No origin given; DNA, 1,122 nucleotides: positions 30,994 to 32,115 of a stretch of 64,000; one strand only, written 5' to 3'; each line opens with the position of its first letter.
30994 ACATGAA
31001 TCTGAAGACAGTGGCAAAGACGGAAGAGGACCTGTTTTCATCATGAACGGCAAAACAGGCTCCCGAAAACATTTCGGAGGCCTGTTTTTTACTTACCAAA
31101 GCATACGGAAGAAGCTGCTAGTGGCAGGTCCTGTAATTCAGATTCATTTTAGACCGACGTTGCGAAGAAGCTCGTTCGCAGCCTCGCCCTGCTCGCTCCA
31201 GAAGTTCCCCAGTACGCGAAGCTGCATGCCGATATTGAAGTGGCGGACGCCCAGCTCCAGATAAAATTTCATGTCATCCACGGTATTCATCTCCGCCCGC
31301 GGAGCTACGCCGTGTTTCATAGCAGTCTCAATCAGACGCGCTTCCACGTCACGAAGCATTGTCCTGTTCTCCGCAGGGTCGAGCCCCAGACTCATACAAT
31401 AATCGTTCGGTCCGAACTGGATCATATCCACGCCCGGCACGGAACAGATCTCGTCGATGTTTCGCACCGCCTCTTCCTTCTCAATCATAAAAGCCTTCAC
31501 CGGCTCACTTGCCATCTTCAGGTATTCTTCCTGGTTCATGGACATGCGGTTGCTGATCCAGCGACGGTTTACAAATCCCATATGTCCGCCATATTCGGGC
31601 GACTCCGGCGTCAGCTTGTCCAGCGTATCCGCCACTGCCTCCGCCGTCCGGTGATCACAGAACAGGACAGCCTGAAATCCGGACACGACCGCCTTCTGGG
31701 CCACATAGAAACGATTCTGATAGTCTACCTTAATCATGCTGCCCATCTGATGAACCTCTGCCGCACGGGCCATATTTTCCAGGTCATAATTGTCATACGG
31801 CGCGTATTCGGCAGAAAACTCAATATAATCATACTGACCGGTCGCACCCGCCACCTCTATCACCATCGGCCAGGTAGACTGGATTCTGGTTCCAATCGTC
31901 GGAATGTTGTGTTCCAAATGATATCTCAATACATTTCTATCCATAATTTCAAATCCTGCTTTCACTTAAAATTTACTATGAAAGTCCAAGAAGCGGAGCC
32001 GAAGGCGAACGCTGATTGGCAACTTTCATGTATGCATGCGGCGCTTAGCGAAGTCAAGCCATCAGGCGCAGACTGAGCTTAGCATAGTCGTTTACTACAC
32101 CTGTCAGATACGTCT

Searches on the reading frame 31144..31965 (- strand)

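Call 79: search_protein_families(library=pfam, proteins=[window:31144-31965:-], max_evalue=0.00001)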
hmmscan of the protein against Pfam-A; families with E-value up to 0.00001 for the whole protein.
window:31144-31965:- (273 aa): 1 family
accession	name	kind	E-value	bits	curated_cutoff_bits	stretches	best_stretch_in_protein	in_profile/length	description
PF03328.21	HpcH_HpaI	-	1.2e-14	54.6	25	1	42-248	19-214/221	HpcH/HpaI aldolase/citrate lyase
